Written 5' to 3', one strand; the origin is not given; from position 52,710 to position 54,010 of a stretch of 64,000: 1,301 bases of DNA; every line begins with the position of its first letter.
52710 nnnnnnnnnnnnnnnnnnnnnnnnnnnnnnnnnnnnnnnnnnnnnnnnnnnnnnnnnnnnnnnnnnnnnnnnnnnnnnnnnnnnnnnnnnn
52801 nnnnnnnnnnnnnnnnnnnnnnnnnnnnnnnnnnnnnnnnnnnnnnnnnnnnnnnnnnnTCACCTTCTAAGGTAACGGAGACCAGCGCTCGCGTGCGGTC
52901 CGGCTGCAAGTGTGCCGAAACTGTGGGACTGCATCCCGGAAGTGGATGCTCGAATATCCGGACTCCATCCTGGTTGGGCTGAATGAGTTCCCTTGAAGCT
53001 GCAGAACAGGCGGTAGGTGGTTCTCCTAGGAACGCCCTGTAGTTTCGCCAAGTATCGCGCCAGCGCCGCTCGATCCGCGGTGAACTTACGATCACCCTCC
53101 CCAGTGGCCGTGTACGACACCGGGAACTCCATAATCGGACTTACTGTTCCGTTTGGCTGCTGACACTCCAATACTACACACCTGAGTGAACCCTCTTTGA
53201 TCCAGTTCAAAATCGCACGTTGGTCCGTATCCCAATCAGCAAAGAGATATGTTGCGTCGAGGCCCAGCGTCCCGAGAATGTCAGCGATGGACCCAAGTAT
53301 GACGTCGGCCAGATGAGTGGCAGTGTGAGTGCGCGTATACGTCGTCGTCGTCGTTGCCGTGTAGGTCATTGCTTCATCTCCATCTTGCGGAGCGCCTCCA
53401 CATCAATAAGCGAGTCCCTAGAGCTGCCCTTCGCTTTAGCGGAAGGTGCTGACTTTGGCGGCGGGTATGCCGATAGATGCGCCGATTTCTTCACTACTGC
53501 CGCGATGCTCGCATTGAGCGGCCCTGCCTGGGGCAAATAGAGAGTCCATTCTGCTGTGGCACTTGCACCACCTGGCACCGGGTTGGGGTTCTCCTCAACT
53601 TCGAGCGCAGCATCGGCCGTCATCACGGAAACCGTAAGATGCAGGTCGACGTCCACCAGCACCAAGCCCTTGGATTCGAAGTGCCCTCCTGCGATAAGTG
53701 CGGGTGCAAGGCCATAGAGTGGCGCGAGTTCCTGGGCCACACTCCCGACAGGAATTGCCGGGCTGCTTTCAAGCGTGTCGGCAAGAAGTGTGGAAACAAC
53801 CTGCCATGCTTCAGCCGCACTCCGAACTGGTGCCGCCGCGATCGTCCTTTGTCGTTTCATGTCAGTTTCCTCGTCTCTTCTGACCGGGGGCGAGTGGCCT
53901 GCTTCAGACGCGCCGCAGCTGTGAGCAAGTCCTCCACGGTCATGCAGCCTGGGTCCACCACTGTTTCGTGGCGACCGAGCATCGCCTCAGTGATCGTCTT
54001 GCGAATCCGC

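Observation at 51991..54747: TRIP13-like / unknown / HORMA-like / CD-NTase operon: type III CBASS content in a non-canonical order with an unassigned subunit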

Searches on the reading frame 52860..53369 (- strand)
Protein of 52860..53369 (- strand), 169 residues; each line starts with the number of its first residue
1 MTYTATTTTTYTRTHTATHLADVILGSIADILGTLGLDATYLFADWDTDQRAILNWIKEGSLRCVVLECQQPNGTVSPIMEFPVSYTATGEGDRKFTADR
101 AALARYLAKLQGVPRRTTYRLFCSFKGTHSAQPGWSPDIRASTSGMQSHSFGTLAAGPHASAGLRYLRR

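Call 3: search_protein_families(library=pfam, proteins=[window:52860-53369:-], max_evalue=0.1)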
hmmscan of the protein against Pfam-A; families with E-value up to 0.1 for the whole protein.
window:52860-53369:- (169 aa): 2 families
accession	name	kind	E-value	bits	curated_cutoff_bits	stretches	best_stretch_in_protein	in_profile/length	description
PF18173.6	bacHORMA_2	-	6.1e-23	81.9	27.3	1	6-169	2-165/166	Bacterial HORMA domain 2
PF18138.6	bacHORMA_1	-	0.018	15.3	35.6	1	1-75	1-71/169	Bacterial HORMA domain family 1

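Call 4: search_protein_families(library=padloc, proteins=[window:52860-53369:-], max_evalue=0.1)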
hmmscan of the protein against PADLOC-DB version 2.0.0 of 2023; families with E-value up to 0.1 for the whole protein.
window:52860-53369:- (169 aa): 2 families
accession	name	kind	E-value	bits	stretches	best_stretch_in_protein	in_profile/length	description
PDLC00883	HORMA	-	3.3e-76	252.8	1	4-167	2-165/167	HORMA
PDLC00882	HORMA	-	1.2e-26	91.7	1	6-169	2-165/166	HORMA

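Call 9: search_solved_structures(query=window:52860-53369:-, max_evalue=1, show_alignments=1)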
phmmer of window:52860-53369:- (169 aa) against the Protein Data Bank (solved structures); distinct sequences matched with E-value up to 1: 4.
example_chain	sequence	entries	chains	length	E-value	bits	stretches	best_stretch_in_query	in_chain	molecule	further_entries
6p8r_A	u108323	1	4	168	1.2e-18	70.7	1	5-156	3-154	HORMA domain containing protein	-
6p8s_A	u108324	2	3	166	4e-18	69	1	6-156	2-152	HORMA domain containing protein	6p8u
6p8o_A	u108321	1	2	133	8.2e-15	58.3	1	6-136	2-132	HORMA domain containing protein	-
7x0p_A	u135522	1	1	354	0.95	12.5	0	74-131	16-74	CbpD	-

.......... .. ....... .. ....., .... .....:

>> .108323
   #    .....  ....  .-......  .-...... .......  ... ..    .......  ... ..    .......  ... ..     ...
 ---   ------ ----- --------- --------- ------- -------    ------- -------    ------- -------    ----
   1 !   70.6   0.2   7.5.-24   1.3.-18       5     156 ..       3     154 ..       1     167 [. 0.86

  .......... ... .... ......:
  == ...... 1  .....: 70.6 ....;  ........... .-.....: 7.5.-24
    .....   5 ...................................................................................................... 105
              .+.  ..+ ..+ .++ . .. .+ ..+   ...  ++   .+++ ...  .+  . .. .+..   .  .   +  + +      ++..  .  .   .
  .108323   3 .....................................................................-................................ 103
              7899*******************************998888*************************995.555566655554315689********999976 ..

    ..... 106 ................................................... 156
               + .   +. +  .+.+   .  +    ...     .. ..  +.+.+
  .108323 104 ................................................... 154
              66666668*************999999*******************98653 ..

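Call 50: search_protein_families(library=ncbifam, proteins=[window:52860-53369:-], max_evalue=0.001)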
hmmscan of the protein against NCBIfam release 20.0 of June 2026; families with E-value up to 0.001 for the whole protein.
window:52860-53369:- (169 aa): 0 families

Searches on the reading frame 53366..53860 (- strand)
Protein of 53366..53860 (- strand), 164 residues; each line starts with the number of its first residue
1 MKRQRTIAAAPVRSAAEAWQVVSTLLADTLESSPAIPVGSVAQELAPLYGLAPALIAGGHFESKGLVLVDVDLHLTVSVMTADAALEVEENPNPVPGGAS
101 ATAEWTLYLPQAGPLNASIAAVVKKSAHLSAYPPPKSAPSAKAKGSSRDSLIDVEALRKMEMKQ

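Call 3: search_protein_families(library=pfam, proteins=[window:53366-53860:-], max_evalue=0.1)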
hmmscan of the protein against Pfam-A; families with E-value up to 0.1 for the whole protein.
window:53366-53860:- (164 aa): 0 families

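Call 4: search_protein_families(library=padloc, proteins=[window:53366-53860:-], max_evalue=0.1)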
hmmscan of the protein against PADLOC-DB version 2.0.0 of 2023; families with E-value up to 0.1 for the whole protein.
window:53366-53860:- (164 aa): 2 families
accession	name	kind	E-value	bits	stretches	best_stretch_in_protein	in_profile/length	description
PDLC00885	HORMA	-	1.7e-32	110.7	1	1-160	1-155/159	HORMA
PDLC00881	HORMA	-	9.5e-09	33.3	1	3-158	5-155/157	HORMA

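Call 8: search_solved_structures(query=window:53366-53860:-, max_evalue=1, show_alignments=1)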
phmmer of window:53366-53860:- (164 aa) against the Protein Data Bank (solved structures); distinct sequences matched with E-value up to 1: 0.

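Call 33: find_homologous_proteins(query=window:53366-53860:-, max_evalue=0.001)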
Query window:53366-53860:- (164 aa): 318 proteins with E <= 0.001 among 566 candidates; the best 120 are listed.
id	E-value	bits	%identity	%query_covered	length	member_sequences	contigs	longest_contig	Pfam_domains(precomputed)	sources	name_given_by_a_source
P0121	7.7e-96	336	100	100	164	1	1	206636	PF27322.1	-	-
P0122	6.7e-80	285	87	100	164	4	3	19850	PF27322.1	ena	-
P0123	2.7e-78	279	86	100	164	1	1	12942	PF27322.1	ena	-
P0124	8.8e-77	274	84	100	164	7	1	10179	PF27322.1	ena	-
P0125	8.7e-74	265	82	100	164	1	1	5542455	PF27322.1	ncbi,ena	-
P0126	1.7e-72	260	81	100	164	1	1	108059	PF27322.1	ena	-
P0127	2.1e-72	260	80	100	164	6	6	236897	PF27322.1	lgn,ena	-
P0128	5.5e-71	256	79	100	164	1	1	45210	PF27322.1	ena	-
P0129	2.0e-70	254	78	100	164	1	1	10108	PF27322.1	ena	-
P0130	2.8e-69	250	78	100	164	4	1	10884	PF27322.1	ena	-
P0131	6.0e-68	246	75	99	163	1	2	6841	PF27322.1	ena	-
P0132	1.2e-66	242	73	100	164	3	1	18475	PF27322.1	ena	-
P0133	3.2e-66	240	75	98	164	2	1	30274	PF27322.1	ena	-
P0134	1.6e-65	238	76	100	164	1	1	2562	PF27322.1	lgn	-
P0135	3.2e-65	237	75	100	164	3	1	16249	PF27322.1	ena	-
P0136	6.7e-65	236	73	100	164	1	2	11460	PF27322.1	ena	-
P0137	9.9e-65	235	73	98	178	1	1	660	PF27322.1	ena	-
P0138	7.7e-64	232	70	99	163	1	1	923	PF27322.1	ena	-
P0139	1.1e-63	232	72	100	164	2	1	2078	PF27322.1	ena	-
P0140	5.4e-63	230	69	99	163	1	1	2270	PF27322.1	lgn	-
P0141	6.5e-62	226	70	99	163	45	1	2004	PF27322.1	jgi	-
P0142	8.3e-62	226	72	98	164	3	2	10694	PF27322.1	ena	-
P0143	9.0e-62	226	69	98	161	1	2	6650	PF27322.1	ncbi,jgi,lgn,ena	-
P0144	1.4e-61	225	71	99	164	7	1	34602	PF27322.1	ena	-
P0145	3.8e-61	224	68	99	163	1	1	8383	PF27322.1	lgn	-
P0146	4.4e-61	223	70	100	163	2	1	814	PF27322.1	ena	-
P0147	7.9e-61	223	68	98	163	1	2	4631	PF27322.1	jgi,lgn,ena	-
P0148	1.0e-60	222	71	100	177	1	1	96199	PF27322.1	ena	-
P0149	1.0e-60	222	69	98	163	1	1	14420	PF27322.1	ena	-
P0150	1.2e-60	222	67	99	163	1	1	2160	PF27322.1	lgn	-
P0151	1.3e-60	222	69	99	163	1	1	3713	PF27322.1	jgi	jgi:hypothetical protein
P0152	2.2e-60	221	70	99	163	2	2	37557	PF27322.1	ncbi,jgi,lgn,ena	-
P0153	2.4e-60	221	71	99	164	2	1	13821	PF27322.1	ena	-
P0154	3.2e-60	221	67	99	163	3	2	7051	PF27322.1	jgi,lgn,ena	jgi:hypothetical protein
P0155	3.7e-60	220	70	98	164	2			PF27322.1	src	-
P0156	5.3e-60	220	71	99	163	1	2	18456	PF27322.1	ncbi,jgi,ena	-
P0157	5.3e-60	220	71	95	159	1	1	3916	PF27322.1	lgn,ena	-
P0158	5.9e-60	220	69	99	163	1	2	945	PF27322.1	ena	-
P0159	6.6e-60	220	69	98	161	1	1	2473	PF27322.1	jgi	jgi:hypothetical protein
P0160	7.9e-60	219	69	99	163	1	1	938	PF27322.1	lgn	-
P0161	8.6e-60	219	67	100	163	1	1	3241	PF27322.1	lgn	-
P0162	9.2e-60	219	68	100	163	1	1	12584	PF27322.1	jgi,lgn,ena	-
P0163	1.4e-59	219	67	99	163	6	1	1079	PF27322.1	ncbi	-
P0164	1.6e-59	218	68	100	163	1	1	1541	PF27322.1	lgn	-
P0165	2.9e-59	218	69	98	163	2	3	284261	PF27322.1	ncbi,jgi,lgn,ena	jgi:hypothetical protein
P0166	2.9e-59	218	69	98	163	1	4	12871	PF27322.1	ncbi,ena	-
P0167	3.3e-59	217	67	98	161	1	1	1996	PF27322.1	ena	-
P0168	4.0e-59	217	63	100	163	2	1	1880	PF27322.1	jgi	jgi:hypothetical protein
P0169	4.6e-59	217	69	99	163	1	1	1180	PF27322.1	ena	-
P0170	4.7e-59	217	69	100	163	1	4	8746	PF27322.1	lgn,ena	-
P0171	5.3e-59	217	66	99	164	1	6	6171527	PF27322.1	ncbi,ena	-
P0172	5.8e-59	217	66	99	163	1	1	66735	PF27322.1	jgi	jgi:hypothetical protein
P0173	5.9e-59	217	68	99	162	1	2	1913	PF27322.1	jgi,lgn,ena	-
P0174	6.4e-59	216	68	98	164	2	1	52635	PF27322.1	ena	-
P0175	6.7e-59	216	68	98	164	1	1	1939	PF27322.1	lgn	-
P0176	7.2e-59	216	69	98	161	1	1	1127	PF27322.1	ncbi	-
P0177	8.4e-59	216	68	99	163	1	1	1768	PF27322.1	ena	-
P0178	9.1e-59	216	66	100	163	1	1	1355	PF27322.1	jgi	jgi:hypothetical protein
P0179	1.0e-58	216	70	99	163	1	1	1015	PF27322.1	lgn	-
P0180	1.0e-58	216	67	98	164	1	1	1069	PF27322.1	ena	-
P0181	1.2e-58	216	67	99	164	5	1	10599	PF27322.1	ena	-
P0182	1.2e-58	216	66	100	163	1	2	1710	PF27322.1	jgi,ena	-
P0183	1.3e-58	215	69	99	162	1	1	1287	PF27322.1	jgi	jgi:hypothetical protein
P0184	1.4e-58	215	69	99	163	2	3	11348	PF27322.1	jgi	jgi:hypothetical protein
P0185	1.5e-58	215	68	99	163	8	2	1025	PF27322.1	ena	-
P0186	2.0e-58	215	67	97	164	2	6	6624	PF27322.1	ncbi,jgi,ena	-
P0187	2.0e-58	215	68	99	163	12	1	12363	PF27322.1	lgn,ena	-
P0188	2.2e-58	215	66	99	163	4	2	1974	PF27322.1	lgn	-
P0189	2.3e-58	215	69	98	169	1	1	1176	PF27322.1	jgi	jgi:hypothetical protein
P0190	2.3e-58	215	67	99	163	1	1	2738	PF27322.1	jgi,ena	jgi:hypothetical protein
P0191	2.5e-58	215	69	99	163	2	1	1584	PF27322.1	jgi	jgi:hypothetical protein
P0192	2.9e-58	214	67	99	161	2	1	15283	PF27322.1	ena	-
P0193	3.0e-58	214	67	99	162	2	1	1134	PF27322.1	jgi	jgi:hypothetical protein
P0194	3.5e-58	214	76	85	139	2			PF27322.1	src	-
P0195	3.8e-58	214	66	100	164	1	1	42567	PF27322.1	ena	-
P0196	3.9e-58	214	68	98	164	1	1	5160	PF27322.1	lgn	-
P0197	3.9e-58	214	68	99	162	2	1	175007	PF27322.1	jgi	jgi:hypothetical protein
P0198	5.0e-58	214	66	99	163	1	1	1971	PF27322.1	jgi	jgi:hypothetical protein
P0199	5.1e-58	214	67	98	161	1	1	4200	PF27322.1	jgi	jgi:hypothetical protein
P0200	6.9e-58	213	67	99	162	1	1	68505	PF27322.1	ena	-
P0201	7.9e-58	213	68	99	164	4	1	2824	PF27322.1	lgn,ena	-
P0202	8.3e-58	213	68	98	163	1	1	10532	PF27322.1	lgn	-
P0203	9.0e-58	213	67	98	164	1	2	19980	PF27322.1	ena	-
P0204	9.2e-58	213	67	98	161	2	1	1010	PF27322.1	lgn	-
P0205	9.6e-58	213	67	96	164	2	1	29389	PF27322.1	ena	-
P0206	1.2e-57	212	67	99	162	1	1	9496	PF27322.1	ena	-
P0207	1.2e-57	212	68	99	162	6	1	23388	PF27322.1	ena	-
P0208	1.3e-57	212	68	98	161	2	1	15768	PF27322.1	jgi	jgi:hypothetical protein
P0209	1.6e-57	212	68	97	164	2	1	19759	PF27322.1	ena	-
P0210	1.6e-57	212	66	99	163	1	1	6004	PF27322.1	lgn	-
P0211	1.8e-57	212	67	99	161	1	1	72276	PF27322.1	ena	-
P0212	2.0e-57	212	67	99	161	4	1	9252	PF27322.1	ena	-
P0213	2.3e-57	211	66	99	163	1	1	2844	PF27322.1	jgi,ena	jgi:hypothetical protein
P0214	2.6e-57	211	68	99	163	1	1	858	PF27322.1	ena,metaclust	metaclust:\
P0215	2.8e-57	211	68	98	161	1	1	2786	PF27322.1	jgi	jgi:hypothetical protein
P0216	2.9e-57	211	68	97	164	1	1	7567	PF27322.1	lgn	-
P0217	3.0e-57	211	66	98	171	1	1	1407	PF27322.1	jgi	jgi:hypothetical protein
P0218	3.4e-57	211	66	99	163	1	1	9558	PF27322.1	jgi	jgi:hypothetical protein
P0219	3.5e-57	211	67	99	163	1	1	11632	PF27322.1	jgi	jgi:hypothetical protein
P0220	3.7e-57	211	66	98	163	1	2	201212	PF27322.1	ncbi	ncbi:MAG: hypothetical protein ACRD2U_04785 [Terriglobales bacterium]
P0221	4.3e-57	211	65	99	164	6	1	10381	PF27322.1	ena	-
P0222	5.4e-57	210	66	99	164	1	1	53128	PF27322.1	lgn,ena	-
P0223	6.2e-57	210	66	99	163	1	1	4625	PF27322.1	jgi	jgi:hypothetical protein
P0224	8.8e-57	210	66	98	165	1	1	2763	PF27322.1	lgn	-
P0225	9.1e-57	209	68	97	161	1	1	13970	PF27322.1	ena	-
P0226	9.6e-57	209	66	99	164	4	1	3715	PF27322.1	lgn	-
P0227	1.0e-56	209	68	98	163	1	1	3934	PF27322.1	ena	-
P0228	1.1e-56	209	68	98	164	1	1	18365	PF27322.1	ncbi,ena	-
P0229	1.2e-56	209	65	98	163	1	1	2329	PF27322.1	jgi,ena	jgi:hypothetical protein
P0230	1.2e-56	209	66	96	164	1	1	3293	PF27322.1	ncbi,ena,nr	ncbi:MAG: hypothetical protein OXC54_00380 [Rhodospirillaceae bacterium]|nr:hypothetical protein [Rh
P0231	1.3e-56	209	66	98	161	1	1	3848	PF27322.1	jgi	jgi:hypothetical protein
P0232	1.6e-56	209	67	97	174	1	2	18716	PF27322.1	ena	-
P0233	1.7e-56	209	66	99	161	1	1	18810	PF27322.1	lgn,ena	-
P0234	1.8e-56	209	66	99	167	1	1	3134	PF27322.1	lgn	-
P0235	2.2e-56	208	66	97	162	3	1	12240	PF27322.1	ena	-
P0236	2.2e-56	208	66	98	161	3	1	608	PF27322.1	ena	-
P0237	2.7e-56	208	67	98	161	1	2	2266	PF27322.1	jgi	jgi:hypothetical protein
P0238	2.8e-56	208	65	98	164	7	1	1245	PF27322.1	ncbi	-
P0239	3.0e-56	208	66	97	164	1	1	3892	PF27322.1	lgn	-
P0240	3.2e-56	208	66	100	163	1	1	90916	PF27322.1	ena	-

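Call 41: predict_structure(alignment_id=A1)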
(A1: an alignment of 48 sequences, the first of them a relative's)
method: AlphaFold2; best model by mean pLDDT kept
length: 164 residues; sequences in the alignment: 48
mean_pLDDT: 78.0   pTM: 0.73
mean pLDDT of the five models: 78.0, 76.7, 74.2, 73.6, 72.0
residues with pLDDT >= 90: 65; 70-90: 45; 50-70: 37; < 50: 17
segments of 3 or more residues with pLDDT < 50: 93-96, 143-152
pLDDT, mean of each block of 10 residues (from residue 1): 58 84 90 91 94 93 90 84 60 54 92 94 94 83 43 56 51
secondary structure, 60 per line:
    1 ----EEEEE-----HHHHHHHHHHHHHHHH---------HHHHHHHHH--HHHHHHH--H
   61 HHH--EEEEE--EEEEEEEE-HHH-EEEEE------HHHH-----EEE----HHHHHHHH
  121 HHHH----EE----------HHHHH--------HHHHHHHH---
elements in order: E5-9 H15-30 H40-48 H51-57 H60-63 E66-70 E73-80 E86-90 H97-100 E106-108 H113-124 H141-145 H154-161

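Call 43: fold_search(model_id=the predicted structure, library=pdb)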
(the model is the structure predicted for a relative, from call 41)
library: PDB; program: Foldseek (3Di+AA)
matches with E <= 10: 379; with E <= 0.001: 0
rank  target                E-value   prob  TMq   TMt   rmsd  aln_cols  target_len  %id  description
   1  6p8s_C                1.8e-03  1.00  0.49  0.60   5.8       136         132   18  Structure of P. aeruginosa ATCC27853 HORMA1:HORMA2:Peptide 1 complex (released 2019-12-25)
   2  6p8p_B                2.2e-03  1.00  0.49  0.60   5.8       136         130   18  Structure of P. aeruginosa ATCC27853 HORMA1 (released 2019-12-25)
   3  6p8p_D                3.5e-03  1.00  0.50  0.61   5.6       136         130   18  Structure of P. aeruginosa ATCC27853 HORMA1 (released 2019-12-25)
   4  6p8p_A                3.5e-03  1.00  0.49  0.60   5.7       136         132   18  Structure of P. aeruginosa ATCC27853 HORMA1 (released 2019-12-25)
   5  8iw2                  7.0e-01  0.06  0.15  0.10   9.5        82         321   13  Entamoeba histolytica Pyruvate kinase (released 2024-04-10)
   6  3w1e                  9.0e-01  0.20  0.30  0.17   5.6       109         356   16  Structure of FlgT, a flagellar basal body component protein (released 2013-04-03)
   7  7evp_A                9.0e-01  0.10  0.17  0.09   6.3        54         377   17  Cryo-EM structure of the Gp168-beta-clamp complex (released 2022-02-16)
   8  8h2d_A                1.0e+00  0.08  0.27  0.30  13.8       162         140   15  The hypothetical protein from Mycobacterium tuberculosis mutant - E47A (released 2023-09-06)
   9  6iok_J                1.6e+00  0.01  0.11  0.08  11.0        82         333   18  Cryo-EM structure of multidrug efflux pump MexAB-OprM (0 degree state) (released 2019-04-03)
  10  3ntk_A                1.8e+00  0.01  0.13  0.12  14.9       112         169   11  Crystal structure of Tudor (released 2010-09-15)
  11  8ias_A                2.0e+00  0.04  0.11  0.05   4.6        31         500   29  Crystal structure of Streptococcus pneumoniae pyruvate kinase (released 2023-06-14)
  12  3ntk_B                2.0e+00  0.01  0.12  0.12  14.9       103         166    8  Crystal structure of Tudor (released 2010-09-15)
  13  8x4r_B                2.2e+00  0.08  0.18  0.07   4.4        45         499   24  Pyruvate kinase M2 (PKM2) mutant in complex with phenylalanine (released 2024-11-20)
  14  4xpm_C                2.2e+00  0.02  0.13  0.14  14.6       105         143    8  Crystal structure of EGO-TC (released 2015-08-05)
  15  4yng_A                2.3e+00  0.04  0.18  0.08   8.8        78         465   14  Twinned pyruvate kinase from E. coli in the T-state (released 2015-03-25)
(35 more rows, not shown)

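Call 50: search_protein_families(library=ncbifam, proteins=[window:53366-53860:-], max_evalue=0.001)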
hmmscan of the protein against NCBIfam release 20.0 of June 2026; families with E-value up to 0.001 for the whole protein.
window:53366-53860:- (164 aa): 0 families
